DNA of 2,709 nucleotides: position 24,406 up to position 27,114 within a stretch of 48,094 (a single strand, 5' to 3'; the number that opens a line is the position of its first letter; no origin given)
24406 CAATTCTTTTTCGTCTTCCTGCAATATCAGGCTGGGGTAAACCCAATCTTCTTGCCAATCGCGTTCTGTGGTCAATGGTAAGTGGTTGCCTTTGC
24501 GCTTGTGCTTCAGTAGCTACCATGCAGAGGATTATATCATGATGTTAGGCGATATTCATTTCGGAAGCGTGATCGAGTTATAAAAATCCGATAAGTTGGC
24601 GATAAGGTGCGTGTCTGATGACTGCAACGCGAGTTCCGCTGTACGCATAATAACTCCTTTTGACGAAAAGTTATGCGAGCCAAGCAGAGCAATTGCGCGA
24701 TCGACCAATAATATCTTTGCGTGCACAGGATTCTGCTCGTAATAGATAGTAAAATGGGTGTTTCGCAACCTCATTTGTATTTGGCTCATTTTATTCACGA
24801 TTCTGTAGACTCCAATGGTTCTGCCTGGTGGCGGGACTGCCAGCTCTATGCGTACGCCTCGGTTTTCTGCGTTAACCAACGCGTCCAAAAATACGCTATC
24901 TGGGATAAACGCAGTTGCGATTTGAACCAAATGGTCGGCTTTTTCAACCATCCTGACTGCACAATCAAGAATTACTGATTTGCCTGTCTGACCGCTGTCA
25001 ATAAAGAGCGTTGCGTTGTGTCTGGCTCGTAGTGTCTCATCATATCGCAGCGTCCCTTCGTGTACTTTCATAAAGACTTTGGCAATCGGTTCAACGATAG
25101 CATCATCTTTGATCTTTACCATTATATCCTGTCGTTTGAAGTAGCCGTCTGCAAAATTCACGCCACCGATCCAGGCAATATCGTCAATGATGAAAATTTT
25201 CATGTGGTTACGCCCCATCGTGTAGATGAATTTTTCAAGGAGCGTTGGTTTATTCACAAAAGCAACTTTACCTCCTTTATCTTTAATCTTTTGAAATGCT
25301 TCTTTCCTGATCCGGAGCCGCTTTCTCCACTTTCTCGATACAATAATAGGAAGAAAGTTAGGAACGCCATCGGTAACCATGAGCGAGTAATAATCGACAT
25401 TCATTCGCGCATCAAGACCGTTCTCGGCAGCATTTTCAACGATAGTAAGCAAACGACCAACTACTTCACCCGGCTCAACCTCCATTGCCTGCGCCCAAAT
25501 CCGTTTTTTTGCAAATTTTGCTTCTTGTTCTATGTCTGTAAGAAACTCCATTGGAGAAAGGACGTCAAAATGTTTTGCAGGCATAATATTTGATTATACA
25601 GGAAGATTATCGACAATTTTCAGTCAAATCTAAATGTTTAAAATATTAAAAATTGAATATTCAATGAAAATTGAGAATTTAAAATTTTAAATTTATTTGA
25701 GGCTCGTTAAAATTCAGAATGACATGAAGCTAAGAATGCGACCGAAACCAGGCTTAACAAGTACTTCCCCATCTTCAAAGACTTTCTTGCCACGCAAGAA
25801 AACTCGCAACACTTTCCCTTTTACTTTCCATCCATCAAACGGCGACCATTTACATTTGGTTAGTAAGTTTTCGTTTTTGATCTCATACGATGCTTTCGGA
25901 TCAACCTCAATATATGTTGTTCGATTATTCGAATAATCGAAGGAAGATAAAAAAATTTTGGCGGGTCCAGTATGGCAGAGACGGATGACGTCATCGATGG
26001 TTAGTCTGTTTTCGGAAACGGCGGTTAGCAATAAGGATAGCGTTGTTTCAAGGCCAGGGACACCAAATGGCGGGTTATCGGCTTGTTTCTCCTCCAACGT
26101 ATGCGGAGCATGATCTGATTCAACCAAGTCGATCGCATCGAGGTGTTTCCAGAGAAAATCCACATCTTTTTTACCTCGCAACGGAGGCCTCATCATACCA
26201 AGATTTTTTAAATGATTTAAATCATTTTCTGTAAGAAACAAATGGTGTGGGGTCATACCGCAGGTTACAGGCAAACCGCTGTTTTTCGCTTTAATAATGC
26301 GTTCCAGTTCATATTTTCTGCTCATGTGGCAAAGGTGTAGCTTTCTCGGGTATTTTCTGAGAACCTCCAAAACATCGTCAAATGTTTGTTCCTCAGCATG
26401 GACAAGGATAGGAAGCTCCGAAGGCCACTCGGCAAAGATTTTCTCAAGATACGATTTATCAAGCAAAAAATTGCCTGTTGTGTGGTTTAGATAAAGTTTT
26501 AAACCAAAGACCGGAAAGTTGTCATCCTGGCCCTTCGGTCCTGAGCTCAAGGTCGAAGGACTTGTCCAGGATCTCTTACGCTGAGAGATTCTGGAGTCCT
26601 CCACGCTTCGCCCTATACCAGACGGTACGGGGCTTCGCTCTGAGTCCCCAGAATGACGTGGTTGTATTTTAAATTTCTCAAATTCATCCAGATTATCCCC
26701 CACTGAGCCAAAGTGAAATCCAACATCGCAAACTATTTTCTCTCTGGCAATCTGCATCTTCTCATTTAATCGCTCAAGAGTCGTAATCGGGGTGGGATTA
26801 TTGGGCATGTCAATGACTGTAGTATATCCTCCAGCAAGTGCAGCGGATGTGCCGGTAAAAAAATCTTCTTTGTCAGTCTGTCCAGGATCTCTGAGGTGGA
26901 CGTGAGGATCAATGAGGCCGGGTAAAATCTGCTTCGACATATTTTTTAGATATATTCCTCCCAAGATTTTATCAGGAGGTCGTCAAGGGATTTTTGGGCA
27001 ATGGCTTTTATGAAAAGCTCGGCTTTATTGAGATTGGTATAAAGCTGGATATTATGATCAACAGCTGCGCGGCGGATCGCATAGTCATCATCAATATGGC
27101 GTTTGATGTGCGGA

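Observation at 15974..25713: FAS/PKS-like condensation-reduction-dehydration gene set with no visible acyl carrier protein, joined to an acyltransferase and a PLD-family enzyme and sitting next to a Crp/Fnr regulator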

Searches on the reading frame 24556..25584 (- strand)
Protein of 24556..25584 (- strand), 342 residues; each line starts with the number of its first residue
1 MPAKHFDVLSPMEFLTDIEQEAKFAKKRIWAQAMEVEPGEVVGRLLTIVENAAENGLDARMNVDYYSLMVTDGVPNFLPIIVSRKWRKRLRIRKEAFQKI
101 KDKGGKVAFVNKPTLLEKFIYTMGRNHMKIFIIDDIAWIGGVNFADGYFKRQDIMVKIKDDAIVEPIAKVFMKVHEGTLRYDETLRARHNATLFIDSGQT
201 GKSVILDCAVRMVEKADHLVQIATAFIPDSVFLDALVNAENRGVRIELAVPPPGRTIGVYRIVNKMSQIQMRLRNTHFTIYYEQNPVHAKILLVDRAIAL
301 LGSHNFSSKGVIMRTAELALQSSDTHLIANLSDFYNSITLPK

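Call 3: search_protein_families(library=pfam, proteins=[window:24556-25584:-], max_evalue=0.01)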
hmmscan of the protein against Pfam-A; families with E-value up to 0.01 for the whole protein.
window:24556-25584:- (342 aa): 3 families
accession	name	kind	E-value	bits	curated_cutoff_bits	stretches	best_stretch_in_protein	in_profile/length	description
PF13091.12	PLDc_2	-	7.9e-24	84.4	27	2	211-333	3-126/132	PLD-like domain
PF00614.28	PLDc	-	1.7e-10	40.9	21.9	1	123-148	2-28/28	Phospholipase D Active site motif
PF09565.16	RE_NgoFVII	-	1e-05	25.4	23.8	1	222-338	21-148/162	NgoFVII restriction endonuclease N-terminal PLD domain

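Call 5: search_protein_families(library=ncbifam, proteins=[window:24556-25584:-], max_evalue=0.01)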
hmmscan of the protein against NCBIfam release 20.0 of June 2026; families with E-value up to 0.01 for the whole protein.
window:24556-25584:- (342 aa): 7 families
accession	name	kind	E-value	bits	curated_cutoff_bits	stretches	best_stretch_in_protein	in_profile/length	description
TIGR04265.1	bac_cardiolipin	equivalog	7.8e-18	64.7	290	1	92-333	187-445/483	cardiolipin synthase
NF008427.0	PRK11263.1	equivalog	2.4e-12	46.6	281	1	109-306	95-308/409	cardiolipin synthase ClsB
NF010490.0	PRK13912.1-1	equivalog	1.4e-09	38.2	211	1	210-338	36-155/159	nuclease NucT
NF009107.0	PRK12452.1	equivalog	6.2e-09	35.1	787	1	195-310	334-449/509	cardiolipin synthase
NF038319.1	DISARM_DrmC_I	equivalog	3.3e-07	30.1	133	1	211-311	101-208/236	DISARM system phospholipase D-like protein DrmC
NF041068.1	DpdK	equivalog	3.9e-05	23.3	100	1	232-335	67-164/167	phospholipase D-like domain-containing protein DpdK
NF010491.0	PRK13912.1-2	equivalog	0.00039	20.3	225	0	287-337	123-172/180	nuclease NucT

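Call 75: search_solved_structures(query=window:24556-25584:-, max_evalue=0.01, show_alignments=1)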
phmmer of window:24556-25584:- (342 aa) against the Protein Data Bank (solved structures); distinct sequences matched with E-value up to 0.01: 1.
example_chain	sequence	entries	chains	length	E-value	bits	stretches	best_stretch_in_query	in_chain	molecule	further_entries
7e0m_A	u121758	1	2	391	0.0043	19.5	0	229-332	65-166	Phospholipase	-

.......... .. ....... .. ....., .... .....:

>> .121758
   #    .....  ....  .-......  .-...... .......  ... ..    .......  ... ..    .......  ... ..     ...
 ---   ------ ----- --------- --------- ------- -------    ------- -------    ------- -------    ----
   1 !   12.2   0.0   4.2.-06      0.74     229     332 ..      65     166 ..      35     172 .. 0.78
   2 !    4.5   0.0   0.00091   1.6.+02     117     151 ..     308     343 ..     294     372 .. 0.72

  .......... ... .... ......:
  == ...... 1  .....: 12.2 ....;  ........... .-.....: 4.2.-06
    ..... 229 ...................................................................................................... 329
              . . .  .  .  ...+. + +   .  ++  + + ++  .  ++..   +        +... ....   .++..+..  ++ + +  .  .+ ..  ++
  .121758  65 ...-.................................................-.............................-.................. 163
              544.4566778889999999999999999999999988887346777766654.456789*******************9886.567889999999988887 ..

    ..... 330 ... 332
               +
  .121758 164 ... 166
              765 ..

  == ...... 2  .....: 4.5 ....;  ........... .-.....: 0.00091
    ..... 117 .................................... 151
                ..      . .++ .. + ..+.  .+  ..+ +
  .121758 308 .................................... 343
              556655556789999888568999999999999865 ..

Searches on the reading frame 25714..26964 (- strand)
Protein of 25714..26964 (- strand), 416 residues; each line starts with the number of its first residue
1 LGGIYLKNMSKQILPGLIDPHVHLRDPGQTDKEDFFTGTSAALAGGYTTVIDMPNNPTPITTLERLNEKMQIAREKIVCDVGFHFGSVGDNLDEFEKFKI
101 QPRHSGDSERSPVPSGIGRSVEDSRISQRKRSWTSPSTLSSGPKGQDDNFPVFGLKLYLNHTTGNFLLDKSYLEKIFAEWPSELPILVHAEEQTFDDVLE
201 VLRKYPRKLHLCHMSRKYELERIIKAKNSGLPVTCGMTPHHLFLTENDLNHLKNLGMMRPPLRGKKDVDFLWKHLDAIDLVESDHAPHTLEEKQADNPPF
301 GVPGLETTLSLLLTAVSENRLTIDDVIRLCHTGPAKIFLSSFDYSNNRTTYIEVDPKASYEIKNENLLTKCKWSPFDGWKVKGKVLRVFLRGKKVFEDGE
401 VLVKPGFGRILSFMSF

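Call 3: search_protein_families(library=pfam, proteins=[window:25714-26964:-], max_evalue=0.01)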
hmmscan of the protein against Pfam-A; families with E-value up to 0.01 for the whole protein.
window:25714-26964:- (416 aa): 2 families
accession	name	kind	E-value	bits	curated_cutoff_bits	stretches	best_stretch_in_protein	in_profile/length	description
PF01979.26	Amidohydro_1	-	5e-11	42.9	25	1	13-88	2-85/345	Amidohydrolase family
PF01026.27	TatD_DNase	-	0.00054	19.9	27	0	18-96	1-75/253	TatD related DNase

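Call 5: search_protein_families(library=ncbifam, proteins=[window:25714-26964:-], max_evalue=0.01)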
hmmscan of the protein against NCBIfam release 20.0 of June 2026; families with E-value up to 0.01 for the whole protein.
window:25714-26964:- (416 aa): 31 families (the best 25 are shown)
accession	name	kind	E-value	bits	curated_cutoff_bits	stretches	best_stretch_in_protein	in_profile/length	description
TIGR00857.1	pyrC_multi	subfamily_domain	1.2e-81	274.8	279.05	2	187-398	193-411/412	dihydroorotase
NF003271.0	PRK04250.1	equivalog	6.4e-76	255.6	405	2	189-406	184-398/407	dihydroorotase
NF005751.0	PRK07575.1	equivalog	2.5e-75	253.6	529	2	198-404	217-428/440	dihydroorotase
NF002668.0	PRK02382.1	equivalog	3.3e-70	237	452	2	189-411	203-426/436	dihydroorotase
NF006559.0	PRK09060.1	equivalog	3.9e-66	223.2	482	2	198-414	219-439/444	dihydroorotase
NF006688.0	PRK09236.1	equivalog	2.1e-60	204.8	535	3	200-404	223-434/444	dihydroorotase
TIGR03178.1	allantoinase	equivalog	6.4e-59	199.9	357.85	2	189-405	210-434/441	allantoinase AllB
NF006837.0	PRK09357.1-2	equivalog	1.8e-57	194.9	575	2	209-400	228-426/428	dihydroorotase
NF006841.0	PRK09357.2-2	equivalog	9.3e-56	189.3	640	2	198-398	212-419/421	dihydroorotase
NF004839.0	PRK06189.1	equivalog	1.1e-51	175.9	631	2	190-411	216-445/451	allantoinase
NF006836.0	PRK09357.1-1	equivalog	1.3e-48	165.8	538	2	202-401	221-429/432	dihydroorotase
NF006844.0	PRK09357.2-5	equivalog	1.4e-47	162.7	701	2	206-398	225-422/422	dihydroorotase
NF058539.1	ergo_uti2_ErtD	equivalog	2.1e-46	158.8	650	2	205-411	228-445/449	hydantoin-5-propionate amidohydrolase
NF006842.0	PRK09357.2-3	equivalog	6.2e-46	156.9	695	2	206-393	240-435/440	dihydroorotase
NF002284.0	PRK01211.1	subfamily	6.8e-46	157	462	2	1-92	32-123/409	dihydroorotase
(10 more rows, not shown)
